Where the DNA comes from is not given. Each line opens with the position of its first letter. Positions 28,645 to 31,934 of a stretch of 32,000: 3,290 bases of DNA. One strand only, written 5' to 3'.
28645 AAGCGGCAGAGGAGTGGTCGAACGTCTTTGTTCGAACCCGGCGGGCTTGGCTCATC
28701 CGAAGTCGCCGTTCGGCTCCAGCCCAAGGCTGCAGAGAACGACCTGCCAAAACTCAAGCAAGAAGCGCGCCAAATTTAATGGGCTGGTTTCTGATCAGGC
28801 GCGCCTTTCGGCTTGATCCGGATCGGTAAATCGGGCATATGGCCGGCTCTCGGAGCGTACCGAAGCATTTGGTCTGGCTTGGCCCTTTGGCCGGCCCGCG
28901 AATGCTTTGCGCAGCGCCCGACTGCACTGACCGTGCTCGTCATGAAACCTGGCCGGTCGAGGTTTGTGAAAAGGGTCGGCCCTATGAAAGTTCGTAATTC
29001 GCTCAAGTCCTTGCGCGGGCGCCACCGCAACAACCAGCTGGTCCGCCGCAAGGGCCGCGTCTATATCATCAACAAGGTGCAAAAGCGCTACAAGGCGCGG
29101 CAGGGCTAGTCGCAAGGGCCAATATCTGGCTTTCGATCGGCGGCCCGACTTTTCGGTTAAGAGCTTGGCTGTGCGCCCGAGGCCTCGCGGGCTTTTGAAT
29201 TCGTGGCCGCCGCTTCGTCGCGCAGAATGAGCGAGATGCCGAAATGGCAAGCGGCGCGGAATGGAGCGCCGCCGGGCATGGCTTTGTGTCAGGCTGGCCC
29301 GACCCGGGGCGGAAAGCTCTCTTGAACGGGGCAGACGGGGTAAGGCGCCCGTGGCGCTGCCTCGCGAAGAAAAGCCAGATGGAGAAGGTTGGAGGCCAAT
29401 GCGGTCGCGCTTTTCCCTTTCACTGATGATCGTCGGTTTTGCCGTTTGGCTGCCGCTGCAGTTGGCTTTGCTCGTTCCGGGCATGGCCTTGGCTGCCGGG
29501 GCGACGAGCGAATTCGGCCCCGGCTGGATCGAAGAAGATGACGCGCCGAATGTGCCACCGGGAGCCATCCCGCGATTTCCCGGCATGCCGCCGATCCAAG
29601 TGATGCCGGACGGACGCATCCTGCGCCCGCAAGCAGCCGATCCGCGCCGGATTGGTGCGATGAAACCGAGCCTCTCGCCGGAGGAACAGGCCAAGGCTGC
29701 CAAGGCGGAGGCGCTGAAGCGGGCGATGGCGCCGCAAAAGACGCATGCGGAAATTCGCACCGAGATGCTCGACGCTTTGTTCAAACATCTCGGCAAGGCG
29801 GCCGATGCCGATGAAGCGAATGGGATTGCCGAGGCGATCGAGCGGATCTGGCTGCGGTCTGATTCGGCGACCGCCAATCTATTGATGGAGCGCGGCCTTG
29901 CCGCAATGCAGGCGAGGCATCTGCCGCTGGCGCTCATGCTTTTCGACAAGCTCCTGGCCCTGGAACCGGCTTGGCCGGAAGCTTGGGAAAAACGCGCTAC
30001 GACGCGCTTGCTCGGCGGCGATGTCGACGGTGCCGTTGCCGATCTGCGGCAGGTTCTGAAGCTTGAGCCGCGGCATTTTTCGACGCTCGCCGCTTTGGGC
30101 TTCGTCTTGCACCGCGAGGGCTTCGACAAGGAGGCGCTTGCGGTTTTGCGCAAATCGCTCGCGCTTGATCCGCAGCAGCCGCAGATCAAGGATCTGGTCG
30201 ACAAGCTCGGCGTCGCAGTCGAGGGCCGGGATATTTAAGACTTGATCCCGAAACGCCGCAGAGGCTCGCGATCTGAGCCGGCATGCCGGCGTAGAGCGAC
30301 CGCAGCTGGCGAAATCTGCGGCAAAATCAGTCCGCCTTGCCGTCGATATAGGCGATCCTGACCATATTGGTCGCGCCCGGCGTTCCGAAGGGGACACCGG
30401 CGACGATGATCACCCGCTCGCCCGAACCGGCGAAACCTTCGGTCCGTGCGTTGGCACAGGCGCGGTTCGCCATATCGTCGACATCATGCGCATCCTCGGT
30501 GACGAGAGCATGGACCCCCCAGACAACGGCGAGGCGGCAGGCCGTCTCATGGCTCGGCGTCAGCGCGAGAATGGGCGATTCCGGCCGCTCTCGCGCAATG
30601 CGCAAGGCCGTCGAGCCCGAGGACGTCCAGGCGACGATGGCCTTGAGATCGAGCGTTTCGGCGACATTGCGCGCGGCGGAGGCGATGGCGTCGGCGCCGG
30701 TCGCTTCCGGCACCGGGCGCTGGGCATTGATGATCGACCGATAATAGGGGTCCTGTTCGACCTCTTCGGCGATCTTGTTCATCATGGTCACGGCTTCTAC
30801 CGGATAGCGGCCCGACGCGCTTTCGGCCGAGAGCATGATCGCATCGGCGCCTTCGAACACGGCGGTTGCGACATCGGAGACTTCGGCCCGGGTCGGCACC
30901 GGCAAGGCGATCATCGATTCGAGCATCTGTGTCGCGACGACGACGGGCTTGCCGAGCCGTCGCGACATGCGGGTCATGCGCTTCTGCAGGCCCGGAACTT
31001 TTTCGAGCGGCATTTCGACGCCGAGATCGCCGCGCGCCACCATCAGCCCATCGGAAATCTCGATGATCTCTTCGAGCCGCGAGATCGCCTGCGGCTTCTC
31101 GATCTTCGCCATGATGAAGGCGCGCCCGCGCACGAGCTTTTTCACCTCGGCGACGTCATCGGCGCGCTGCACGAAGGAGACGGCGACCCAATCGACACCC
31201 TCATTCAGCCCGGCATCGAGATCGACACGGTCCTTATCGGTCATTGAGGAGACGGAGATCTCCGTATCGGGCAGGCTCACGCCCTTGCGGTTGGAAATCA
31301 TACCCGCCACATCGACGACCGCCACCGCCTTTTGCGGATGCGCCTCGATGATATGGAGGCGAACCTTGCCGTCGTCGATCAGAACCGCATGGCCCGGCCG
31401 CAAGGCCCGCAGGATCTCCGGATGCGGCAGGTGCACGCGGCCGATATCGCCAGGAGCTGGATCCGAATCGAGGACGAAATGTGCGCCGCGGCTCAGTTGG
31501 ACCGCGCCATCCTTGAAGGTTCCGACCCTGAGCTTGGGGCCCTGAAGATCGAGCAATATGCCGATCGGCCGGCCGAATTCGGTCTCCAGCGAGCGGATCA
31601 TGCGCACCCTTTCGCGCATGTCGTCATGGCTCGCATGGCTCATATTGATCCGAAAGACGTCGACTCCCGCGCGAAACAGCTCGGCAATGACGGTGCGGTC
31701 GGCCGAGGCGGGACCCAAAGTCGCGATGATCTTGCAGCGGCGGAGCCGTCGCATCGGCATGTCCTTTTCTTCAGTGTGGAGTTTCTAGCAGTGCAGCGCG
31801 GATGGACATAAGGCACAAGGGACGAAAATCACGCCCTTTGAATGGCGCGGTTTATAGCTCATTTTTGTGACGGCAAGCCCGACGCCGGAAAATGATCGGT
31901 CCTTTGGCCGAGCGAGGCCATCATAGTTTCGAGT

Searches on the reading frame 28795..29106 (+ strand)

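Call 57: search_protein_families(library=pfam, proteins=[window:28795-29106:+], max_evalue=0.00001)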
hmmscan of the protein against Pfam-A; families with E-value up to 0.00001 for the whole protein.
window:28795-29106:+ (104 aa): 1 family
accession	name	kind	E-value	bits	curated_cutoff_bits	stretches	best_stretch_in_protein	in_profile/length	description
PF00444.23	Ribosomal_L36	-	5.2e-14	52.5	26.1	1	64-104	1-38/38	Ribosomal protein L36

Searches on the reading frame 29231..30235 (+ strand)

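Call 57: search_protein_families(library=pfam, proteins=[window:29231-30235:+], max_evalue=0.00001)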
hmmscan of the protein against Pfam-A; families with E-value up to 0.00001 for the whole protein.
window:29231-30235:+ (335 aa): 5 families
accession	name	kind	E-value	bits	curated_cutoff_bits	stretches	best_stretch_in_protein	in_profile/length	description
PF07719.23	TPR_2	-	4.3e-11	42.5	27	0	286-315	4-33/34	Tetratricopeptide repeat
PF13414.12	TPR_11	-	5.8e-08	32.7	26.8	0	262-297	7-42/42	TPR repeat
PF13428.12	TPR_14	-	2.4e-06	28.1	23.5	0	286-319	4-37/44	Tetratricopeptide repeat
PF13371.12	TPR_9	-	4.9e-06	26.9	35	0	224-281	4-61/73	Tetratricopeptide repeat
PF13432.12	TPR_16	-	9.9e-06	26.3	32.7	0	260-317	8-65/65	Tetratricopeptide repeat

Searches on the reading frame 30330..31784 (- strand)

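Call 57: search_protein_families(library=pfam, proteins=[window:30330-31784:-], max_evalue=0.00001)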
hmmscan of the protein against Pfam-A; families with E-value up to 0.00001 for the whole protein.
window:30330-31784:- (485 aa): 2 families
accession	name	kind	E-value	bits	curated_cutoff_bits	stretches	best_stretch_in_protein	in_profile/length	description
PF00224.27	PK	-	3.7e-105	352.1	30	1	15-332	2-328/328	Pyruvate kinase, barrel domain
PF02887.21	PK_C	-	1.6e-36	125.3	28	1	365-477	1-113/114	Pyruvate kinase, alpha/beta domain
